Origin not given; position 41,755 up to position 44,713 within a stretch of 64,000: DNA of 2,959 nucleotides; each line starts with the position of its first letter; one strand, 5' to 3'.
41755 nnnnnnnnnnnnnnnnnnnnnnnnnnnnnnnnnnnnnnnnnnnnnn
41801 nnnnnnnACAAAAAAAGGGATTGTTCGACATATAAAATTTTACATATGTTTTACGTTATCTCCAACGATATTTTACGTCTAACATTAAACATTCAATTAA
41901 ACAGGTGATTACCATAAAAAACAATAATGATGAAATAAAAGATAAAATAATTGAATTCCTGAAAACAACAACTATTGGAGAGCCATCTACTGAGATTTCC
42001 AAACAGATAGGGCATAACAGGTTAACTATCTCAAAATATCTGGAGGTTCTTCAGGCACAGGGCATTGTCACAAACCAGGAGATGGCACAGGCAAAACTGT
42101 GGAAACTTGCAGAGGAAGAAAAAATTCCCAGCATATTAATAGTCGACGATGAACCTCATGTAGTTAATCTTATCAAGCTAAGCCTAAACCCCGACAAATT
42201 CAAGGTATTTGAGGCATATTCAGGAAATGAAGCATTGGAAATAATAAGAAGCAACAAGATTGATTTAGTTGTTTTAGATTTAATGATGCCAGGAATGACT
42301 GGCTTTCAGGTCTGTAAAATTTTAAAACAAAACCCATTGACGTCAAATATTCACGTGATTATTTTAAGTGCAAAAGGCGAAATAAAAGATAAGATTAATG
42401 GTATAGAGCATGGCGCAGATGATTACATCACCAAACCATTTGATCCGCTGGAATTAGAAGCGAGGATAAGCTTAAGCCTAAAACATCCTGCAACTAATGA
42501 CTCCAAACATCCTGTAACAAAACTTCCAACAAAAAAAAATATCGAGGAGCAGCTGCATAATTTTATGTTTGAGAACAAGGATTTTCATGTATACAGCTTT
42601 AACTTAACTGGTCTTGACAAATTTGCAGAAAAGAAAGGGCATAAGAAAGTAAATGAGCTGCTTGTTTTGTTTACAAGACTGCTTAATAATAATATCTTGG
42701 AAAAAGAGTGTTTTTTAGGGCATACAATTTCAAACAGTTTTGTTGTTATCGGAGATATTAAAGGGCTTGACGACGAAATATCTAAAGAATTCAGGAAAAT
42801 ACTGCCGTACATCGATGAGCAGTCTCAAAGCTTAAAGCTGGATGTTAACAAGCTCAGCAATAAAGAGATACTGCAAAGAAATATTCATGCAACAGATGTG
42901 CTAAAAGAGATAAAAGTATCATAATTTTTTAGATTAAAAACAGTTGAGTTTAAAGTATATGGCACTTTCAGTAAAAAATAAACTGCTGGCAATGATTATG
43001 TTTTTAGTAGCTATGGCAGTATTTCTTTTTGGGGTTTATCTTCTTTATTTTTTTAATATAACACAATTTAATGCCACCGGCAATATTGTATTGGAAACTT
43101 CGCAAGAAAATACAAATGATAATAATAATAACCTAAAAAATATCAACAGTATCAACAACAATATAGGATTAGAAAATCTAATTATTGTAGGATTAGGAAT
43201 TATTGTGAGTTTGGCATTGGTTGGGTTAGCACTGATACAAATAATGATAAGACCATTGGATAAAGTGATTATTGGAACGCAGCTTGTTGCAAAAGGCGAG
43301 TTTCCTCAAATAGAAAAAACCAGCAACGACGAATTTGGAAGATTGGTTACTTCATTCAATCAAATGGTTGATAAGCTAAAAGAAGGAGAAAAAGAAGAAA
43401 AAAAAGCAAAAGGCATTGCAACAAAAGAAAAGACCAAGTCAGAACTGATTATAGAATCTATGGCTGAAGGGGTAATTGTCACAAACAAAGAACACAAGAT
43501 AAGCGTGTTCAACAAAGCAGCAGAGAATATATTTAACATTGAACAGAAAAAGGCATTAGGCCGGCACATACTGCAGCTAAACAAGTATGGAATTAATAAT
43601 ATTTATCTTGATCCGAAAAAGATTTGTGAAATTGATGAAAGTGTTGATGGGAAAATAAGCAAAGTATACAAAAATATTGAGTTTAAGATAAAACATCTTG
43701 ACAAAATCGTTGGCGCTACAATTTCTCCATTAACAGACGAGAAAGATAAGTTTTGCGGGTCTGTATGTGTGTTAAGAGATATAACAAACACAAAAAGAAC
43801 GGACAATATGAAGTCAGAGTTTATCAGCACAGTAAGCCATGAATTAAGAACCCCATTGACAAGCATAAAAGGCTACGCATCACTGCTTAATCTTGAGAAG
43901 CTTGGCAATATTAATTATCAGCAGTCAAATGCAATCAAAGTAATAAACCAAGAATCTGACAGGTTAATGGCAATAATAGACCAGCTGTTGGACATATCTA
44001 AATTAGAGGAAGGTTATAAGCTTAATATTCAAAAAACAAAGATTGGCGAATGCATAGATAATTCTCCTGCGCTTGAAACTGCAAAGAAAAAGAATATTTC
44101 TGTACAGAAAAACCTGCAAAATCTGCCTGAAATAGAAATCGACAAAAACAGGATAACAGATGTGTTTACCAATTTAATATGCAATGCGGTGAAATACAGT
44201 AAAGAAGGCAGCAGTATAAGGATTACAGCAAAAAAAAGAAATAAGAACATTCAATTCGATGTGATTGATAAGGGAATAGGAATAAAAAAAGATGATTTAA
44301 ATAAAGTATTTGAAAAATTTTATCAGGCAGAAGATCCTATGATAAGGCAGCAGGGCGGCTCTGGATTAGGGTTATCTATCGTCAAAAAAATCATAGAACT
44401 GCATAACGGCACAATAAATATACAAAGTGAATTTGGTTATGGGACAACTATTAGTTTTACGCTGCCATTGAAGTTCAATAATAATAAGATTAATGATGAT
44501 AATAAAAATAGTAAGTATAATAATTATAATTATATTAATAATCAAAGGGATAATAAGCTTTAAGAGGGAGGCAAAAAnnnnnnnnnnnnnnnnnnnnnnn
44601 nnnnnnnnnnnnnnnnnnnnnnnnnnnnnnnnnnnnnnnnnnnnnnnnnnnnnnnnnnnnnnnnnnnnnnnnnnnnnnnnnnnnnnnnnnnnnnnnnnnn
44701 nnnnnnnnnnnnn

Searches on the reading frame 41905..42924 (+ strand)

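Call 34: search_protein_families(library=pfam, proteins=[window:41905-42924:+], max_evalue=1)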
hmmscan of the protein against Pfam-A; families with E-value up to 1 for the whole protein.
window:41905-42924:+ (339 aa): 9 families
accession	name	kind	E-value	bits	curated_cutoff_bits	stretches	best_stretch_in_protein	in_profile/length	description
PF00072.30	Response_reg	-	8.1e-32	110.1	30.2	1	77-188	1-110/111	Response regulator receiver domain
PF20274.4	cREC_REC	-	0.0017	19.4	27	1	78-164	3-82/88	Cyclic-phosphate processing Receiver domain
PF21248.3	SoFic-like_C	-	0.05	14.3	27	1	34-66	39-71/76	Protein adenylyltransferase SoFic-like, C-terminal domain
PF00990.26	GGDEF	-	0.052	13.8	23.8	1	204-282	6-87/161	Diguanylate cyclase, GGDEF domain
PF14947.12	HTH_45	-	0.058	13.9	25.5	1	15-59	8-53/77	Winged helix-turn-helix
PF21695.3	GlnR_1st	-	0.074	13.4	27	1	109-191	32-110/111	Transcription regulator GlnR, N-terminal domain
PF13412.12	HTH_24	-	0.082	12.9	21.9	1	29-56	21-48/48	Winged helix-turn-helix DNA-binding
PF05584.17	Sulfolobus_pRN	-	0.1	13.1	20.8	1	231-266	15-49/72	Sulfolobus plasmid regulatory protein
PF09339.16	HTH_IclR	-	0.12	12.6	22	1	15-57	8-50/52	IclR helix-turn-helix domain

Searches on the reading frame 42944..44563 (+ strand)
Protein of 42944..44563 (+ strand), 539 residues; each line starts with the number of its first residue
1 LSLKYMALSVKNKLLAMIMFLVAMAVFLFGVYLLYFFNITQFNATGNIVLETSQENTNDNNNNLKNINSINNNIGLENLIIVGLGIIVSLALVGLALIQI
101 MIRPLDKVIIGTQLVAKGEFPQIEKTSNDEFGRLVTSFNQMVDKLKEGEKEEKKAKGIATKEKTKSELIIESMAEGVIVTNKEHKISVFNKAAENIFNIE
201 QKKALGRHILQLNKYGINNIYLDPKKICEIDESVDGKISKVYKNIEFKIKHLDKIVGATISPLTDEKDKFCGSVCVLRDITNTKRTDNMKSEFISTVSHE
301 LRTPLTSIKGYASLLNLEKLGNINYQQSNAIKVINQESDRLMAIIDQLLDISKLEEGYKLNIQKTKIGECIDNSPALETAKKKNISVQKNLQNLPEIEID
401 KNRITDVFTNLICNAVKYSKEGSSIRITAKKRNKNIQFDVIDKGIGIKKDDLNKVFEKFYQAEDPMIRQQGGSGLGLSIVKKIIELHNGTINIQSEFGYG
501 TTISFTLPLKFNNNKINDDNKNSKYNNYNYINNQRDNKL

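Call 34: search_protein_families(library=pfam, proteins=[window:42944-44563:+], max_evalue=1)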
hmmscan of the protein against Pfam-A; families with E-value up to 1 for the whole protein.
window:42944-44563:+ (539 aa): 14 families
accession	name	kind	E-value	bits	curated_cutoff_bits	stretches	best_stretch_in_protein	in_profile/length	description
PF02518.31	HATPase_c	-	1.4e-29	103.2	26.4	1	400-510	2-110/111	Histidine kinase-, DNA gyrase B-, and HSP90-like ATPase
PF00512.31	HisKA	-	1.7e-19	70.1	26.9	1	289-357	1-66/66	His Kinase A (phospho-acceptor) domain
PF00989.32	PAS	-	1.2e-09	38.6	22.6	1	167-280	4-113/113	PAS fold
PF00672.30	HAMP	-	7.4e-09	36.2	25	1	97-147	2-53/53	HAMP domain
PF13426.13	PAS_9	-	1.5e-07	32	27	1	175-281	2-102/103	PAS domain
PF13596.12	PAS_10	-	0.00033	21.7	22.1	1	169-281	4-106/106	PAS domain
PF13581.12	HATPase_c_2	-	0.0064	16.9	27.4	1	411-485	39-110/127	Histidine kinase-like ATPase domain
PF13589.12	HATPase_c_3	-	0.0067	16.9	25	1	409-477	8-77/137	Histidine kinase-, DNA gyrase B-, and HSP90-like ATPase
PF13188.13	PAS_8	-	0.014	15.7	21.8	1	167-205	4-42/65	PAS domain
PF08448.16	PAS_4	-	0.034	14.8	23.1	1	171-285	2-110/110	PAS fold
PF12860.13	PAS_7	-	0.038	14.6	27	1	170-226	1-58/115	PAS fold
PF21681.2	Csa5_I-A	-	0.07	13.7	30.3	1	399-462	34-97/158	Type-I-A Cascade subunit Csa5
PF00902.23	TatC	-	0.082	13.1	25.1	1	7-101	86-169/208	Sec-independent protein translocase protein (TatC)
PF24820.1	Diguanyl_cycl_sensor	-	0.11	12.9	28.1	1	169-207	1-39/109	Diguanylate cyclase-like sensor domain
